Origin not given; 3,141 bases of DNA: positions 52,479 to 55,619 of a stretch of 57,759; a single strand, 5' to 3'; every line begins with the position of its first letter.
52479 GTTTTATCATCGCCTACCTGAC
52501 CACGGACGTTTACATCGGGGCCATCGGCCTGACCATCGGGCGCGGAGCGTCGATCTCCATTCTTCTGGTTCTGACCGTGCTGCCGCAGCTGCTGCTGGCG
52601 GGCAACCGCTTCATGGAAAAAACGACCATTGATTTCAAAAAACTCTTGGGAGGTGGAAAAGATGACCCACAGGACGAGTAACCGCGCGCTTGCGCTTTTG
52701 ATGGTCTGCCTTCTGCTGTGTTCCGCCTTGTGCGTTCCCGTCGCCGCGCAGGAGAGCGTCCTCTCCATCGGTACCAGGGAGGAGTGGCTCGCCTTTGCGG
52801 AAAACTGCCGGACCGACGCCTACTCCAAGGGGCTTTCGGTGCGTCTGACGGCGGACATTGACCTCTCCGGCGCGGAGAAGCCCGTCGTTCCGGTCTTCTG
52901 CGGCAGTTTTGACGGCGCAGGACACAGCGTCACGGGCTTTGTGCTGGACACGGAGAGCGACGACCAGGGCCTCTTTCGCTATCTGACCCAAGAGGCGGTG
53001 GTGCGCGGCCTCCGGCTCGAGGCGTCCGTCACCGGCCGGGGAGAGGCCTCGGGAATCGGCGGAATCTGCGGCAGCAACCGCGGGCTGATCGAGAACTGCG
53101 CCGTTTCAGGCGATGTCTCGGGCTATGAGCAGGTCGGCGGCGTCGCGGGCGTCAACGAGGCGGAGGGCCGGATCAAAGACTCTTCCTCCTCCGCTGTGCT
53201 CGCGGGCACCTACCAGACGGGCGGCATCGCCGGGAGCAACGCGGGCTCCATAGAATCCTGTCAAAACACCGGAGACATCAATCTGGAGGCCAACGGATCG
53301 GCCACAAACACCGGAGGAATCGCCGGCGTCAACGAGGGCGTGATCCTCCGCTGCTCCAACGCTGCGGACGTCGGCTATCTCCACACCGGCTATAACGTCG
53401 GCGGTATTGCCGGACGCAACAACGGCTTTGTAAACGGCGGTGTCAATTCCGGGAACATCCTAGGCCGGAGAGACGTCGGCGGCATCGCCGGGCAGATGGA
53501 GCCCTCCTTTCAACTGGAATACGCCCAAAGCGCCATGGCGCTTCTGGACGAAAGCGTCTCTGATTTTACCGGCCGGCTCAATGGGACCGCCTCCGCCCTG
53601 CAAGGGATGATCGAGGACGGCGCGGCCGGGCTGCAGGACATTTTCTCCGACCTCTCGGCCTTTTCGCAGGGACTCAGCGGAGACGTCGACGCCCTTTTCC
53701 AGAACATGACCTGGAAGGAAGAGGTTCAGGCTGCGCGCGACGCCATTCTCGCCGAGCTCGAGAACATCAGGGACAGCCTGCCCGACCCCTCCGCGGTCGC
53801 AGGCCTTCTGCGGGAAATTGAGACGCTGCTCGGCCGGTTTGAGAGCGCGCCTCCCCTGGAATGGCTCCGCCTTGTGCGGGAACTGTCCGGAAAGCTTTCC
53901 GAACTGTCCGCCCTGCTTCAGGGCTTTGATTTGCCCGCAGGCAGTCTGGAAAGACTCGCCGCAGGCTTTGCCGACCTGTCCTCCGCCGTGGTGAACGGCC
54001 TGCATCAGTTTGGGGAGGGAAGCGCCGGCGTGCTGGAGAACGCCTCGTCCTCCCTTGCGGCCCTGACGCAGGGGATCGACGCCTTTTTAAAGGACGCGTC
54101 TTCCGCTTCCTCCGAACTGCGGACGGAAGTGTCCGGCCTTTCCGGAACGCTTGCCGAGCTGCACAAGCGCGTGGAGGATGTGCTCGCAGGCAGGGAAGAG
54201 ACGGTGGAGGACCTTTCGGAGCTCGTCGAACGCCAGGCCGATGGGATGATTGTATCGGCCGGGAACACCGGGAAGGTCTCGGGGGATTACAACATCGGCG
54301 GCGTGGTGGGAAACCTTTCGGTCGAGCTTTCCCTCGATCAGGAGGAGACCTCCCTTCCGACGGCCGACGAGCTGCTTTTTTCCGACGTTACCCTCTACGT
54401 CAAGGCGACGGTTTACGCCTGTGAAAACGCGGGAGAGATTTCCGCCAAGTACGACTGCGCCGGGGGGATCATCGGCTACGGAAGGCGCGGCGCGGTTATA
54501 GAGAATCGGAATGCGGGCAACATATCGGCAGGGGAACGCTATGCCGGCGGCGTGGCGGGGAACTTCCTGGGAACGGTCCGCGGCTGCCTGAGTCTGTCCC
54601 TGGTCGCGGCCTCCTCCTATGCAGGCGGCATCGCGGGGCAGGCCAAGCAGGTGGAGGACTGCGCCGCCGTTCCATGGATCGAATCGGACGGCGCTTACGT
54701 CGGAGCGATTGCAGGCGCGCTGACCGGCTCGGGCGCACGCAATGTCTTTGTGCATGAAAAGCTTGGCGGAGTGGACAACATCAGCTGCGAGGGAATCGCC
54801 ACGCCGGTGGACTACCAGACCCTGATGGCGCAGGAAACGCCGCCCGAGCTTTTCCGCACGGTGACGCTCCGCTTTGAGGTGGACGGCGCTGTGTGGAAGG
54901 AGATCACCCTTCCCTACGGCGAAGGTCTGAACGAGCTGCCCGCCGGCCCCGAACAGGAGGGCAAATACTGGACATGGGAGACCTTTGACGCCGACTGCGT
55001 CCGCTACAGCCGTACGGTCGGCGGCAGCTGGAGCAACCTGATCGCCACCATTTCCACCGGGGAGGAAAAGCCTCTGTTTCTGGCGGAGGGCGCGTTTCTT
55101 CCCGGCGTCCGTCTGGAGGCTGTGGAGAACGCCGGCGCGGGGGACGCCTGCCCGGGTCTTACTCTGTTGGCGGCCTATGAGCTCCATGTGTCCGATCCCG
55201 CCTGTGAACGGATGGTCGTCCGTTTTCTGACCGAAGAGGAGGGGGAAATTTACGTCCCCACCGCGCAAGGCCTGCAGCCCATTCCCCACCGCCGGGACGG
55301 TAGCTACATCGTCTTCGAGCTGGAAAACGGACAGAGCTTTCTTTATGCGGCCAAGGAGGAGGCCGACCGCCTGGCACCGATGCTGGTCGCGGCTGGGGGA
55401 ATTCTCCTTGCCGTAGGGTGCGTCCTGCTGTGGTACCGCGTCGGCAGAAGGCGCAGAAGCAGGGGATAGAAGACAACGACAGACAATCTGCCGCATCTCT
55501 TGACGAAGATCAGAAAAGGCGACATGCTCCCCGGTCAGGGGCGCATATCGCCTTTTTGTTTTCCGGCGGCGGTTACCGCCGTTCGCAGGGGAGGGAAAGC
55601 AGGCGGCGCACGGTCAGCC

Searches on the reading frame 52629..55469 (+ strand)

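Call 91: search_protein_families(library=pfam, proteins=[window:52629-55469:+], max_evalue=0.00001)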
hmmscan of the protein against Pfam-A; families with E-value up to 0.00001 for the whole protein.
window:52629-55469:+ (946 aa): 1 family
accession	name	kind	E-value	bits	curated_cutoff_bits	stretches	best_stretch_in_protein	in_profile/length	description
PF07581.17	Glug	-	4.6e-07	30.3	20.5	0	140-164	2-28/28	The GLUG motif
